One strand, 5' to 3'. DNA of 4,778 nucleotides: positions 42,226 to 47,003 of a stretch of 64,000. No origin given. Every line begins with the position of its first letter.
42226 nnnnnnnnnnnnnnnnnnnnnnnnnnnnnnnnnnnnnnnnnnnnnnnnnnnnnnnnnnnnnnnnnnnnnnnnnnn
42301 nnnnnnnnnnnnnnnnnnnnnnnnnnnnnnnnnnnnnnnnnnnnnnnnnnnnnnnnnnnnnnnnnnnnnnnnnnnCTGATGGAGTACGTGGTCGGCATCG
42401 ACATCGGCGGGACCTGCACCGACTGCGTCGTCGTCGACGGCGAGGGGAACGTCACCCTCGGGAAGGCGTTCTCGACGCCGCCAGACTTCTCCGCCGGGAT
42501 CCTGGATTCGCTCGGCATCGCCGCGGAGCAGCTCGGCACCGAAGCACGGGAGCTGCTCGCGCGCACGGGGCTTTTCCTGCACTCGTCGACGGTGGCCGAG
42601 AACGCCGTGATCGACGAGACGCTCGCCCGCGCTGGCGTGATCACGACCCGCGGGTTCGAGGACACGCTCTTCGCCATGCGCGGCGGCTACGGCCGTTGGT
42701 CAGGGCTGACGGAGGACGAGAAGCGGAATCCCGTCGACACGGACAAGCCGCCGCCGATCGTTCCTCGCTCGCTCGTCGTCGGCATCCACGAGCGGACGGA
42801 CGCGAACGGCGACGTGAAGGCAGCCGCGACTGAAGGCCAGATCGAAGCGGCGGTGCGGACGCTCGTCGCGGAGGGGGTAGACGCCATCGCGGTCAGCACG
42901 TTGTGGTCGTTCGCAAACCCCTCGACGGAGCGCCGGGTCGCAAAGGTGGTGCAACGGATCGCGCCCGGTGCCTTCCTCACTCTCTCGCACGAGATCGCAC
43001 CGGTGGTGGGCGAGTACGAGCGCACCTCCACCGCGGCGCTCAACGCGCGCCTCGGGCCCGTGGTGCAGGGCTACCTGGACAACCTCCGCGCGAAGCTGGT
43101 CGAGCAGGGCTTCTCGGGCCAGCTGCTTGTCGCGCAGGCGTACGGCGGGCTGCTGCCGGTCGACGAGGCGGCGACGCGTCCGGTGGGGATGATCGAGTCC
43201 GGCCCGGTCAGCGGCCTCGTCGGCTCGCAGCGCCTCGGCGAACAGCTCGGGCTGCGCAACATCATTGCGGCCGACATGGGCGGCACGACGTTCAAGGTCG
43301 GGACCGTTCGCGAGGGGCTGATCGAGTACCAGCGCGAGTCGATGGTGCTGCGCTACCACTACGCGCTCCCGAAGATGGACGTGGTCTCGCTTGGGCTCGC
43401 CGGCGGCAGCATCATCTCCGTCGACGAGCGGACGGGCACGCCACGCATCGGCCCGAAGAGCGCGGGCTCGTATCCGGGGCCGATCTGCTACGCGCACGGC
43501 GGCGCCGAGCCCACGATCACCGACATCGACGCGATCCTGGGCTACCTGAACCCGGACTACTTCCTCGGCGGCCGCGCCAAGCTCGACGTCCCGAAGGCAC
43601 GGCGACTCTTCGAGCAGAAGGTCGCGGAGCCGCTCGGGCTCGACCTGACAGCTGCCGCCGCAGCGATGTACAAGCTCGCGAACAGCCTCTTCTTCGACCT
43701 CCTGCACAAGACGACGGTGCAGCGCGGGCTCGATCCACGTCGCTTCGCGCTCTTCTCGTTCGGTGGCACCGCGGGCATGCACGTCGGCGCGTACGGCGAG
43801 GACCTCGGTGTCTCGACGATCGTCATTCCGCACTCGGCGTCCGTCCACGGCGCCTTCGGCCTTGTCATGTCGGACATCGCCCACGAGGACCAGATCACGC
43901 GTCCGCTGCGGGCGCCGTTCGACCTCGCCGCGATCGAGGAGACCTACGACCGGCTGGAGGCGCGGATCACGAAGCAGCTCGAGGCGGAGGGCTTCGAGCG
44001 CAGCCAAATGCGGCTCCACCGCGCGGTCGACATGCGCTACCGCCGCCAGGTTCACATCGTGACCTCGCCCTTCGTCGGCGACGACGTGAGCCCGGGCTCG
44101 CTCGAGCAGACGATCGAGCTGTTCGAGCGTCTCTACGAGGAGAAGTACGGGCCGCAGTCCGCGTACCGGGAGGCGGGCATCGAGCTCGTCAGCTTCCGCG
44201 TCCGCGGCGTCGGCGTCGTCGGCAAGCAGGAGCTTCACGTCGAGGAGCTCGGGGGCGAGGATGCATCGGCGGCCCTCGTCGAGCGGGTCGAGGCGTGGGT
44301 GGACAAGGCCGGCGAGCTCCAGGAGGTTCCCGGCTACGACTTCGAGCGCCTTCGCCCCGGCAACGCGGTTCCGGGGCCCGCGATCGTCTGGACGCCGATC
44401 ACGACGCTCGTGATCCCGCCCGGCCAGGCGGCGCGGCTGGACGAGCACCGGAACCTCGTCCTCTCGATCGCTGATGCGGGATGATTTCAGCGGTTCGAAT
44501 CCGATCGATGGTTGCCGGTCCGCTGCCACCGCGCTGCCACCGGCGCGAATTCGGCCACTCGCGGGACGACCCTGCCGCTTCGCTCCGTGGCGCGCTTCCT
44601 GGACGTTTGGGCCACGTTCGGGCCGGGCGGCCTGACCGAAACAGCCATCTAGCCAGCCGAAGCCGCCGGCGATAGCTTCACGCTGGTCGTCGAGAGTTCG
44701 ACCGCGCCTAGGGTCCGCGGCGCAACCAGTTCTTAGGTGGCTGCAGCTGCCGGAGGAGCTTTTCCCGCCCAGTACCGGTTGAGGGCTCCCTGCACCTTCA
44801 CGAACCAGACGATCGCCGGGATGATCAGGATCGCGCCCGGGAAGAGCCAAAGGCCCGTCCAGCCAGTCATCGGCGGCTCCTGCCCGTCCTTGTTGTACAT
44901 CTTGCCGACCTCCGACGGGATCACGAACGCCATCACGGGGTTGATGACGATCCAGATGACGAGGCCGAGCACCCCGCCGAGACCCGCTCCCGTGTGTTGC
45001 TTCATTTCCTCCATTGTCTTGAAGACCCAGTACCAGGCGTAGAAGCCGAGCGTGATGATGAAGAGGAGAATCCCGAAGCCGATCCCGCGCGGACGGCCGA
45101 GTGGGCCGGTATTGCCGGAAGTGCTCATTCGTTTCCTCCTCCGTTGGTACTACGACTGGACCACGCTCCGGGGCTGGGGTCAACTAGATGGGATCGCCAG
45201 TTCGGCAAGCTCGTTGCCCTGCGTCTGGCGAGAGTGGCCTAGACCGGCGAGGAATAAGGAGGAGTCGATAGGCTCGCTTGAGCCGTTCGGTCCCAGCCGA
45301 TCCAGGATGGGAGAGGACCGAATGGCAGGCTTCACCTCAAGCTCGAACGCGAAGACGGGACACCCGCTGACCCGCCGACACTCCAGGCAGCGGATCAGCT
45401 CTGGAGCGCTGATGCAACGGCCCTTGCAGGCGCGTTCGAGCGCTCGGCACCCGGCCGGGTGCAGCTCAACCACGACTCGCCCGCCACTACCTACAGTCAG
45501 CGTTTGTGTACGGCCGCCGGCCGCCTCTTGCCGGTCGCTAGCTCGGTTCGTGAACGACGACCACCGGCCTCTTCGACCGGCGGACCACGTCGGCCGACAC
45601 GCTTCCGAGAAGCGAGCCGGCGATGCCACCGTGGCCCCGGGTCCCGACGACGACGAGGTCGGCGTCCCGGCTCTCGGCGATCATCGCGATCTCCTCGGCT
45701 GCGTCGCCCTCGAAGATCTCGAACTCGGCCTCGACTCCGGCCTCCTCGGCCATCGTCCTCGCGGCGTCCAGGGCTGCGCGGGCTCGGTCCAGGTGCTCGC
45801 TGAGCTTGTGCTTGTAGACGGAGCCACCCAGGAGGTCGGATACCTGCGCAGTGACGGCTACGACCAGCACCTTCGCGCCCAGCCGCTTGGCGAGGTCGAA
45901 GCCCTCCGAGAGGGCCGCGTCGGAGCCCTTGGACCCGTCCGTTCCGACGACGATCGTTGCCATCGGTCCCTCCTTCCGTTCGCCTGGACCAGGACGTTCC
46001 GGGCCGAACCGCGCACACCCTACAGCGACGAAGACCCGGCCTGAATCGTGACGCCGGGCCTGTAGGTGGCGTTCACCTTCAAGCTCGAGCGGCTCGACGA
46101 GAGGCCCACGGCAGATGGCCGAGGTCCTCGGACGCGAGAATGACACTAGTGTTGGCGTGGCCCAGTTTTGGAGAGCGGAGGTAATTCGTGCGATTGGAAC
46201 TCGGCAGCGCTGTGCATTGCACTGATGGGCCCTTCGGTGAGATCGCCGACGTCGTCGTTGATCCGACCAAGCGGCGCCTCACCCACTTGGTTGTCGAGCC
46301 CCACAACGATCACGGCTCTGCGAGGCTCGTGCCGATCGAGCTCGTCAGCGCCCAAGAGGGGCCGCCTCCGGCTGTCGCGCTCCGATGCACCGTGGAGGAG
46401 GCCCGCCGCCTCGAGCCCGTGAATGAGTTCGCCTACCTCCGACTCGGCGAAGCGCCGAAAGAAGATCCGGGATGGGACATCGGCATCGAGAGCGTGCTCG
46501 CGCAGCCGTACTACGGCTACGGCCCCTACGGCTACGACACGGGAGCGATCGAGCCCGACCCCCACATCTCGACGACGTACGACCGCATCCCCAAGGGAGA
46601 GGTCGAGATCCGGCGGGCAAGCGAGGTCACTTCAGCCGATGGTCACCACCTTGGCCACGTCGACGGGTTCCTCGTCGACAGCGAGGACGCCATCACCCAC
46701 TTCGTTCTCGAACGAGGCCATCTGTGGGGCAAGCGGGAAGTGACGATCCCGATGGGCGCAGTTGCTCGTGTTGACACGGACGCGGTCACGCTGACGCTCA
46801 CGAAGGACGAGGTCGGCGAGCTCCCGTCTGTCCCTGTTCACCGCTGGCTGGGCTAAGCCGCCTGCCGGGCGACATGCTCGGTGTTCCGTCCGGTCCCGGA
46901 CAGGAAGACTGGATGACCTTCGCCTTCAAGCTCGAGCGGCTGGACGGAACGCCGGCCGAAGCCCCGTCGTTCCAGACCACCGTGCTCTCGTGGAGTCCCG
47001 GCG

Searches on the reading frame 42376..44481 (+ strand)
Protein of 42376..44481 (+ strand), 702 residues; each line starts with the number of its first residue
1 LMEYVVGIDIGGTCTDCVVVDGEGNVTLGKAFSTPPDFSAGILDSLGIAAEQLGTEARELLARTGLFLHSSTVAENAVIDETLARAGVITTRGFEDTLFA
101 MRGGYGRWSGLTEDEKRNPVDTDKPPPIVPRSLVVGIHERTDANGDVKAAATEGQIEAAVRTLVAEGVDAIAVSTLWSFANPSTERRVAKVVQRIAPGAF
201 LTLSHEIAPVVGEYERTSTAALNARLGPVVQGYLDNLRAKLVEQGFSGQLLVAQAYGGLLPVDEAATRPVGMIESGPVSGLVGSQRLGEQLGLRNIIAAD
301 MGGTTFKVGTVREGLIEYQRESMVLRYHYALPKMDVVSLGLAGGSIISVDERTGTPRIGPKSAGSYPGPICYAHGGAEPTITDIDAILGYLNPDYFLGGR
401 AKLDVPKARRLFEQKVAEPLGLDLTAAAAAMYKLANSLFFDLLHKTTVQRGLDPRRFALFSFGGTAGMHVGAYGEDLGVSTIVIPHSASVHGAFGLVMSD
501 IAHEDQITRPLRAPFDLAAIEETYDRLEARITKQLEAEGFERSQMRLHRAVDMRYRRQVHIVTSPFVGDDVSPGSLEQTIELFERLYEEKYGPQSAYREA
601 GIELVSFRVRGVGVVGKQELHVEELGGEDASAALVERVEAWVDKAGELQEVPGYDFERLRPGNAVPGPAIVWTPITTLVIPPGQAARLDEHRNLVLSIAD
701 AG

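Call 61: search_protein_families(library=pfam, proteins=[window:42376-44481:+], max_evalue=0.00001)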
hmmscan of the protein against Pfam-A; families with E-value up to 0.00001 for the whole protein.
window:42376-44481:+ (702 aa): 3 families
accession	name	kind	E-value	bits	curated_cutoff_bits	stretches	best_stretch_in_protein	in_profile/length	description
PF01968.24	Hydantoinase_A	-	7.9e-80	268.6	22.9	1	216-504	1-290/291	Hydantoinase/oxoprolinase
PF05378.19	Hydant_A_N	-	3.9e-34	118.4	25.2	1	6-195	2-175/176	Hydantoinase/oxoprolinase N-terminal region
PF19278.4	Hydant_A_C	-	1.4e-25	90.3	21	1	519-694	13-188/193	Hydantoinase/oxoprolinase C-terminal domain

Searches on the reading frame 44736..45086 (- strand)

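Call 61: search_protein_families(library=pfam, proteins=[window:44736-45086:-], max_evalue=0.00001)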
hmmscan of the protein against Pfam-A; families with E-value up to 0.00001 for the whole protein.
window:44736-45086:- (117 aa): 1 family
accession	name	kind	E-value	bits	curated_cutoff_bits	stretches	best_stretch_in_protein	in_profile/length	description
PF14018.11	DUF4234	-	6e-08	33.1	25.3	1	3-103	4-69/70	Domain of unknown function (DUF4234)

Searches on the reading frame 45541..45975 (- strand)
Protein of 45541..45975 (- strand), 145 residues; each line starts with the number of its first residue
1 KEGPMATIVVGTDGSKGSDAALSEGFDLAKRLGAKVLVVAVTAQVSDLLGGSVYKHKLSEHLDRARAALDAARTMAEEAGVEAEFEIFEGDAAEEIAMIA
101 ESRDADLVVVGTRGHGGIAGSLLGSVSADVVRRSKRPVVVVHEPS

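Call 61: search_protein_families(library=pfam, proteins=[window:45541-45975:-], max_evalue=0.00001)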
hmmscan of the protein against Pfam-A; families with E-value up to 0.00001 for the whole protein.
window:45541-45975:- (145 aa): 1 family
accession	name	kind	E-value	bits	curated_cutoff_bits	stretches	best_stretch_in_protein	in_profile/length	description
PF00582.32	Usp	-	2.5e-31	109.6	24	1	7-142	4-141/141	Universal stress protein family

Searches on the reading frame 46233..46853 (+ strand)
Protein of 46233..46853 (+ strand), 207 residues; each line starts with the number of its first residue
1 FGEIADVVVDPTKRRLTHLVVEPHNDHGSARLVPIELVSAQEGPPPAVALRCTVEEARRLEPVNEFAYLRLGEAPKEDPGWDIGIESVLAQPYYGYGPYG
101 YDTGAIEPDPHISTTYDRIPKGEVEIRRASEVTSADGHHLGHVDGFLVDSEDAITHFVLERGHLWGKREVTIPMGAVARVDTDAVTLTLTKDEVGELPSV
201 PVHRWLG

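Call 61: search_protein_families(library=pfam, proteins=[window:46233-46853:+], max_evalue=0.00001)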
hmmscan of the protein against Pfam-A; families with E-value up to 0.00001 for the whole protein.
window:46233-46853:+ (207 aa): 2 families
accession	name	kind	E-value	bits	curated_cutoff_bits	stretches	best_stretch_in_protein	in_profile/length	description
PF05239.21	PRC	-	4.5e-09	36.6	21.2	0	130-193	12-77/78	PRC-barrel domain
PF09939.14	DUF2171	-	3.7e-07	30.8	25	1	126-194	1-63/64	Uncharacterized protein conserved in bacteria (DUF2171)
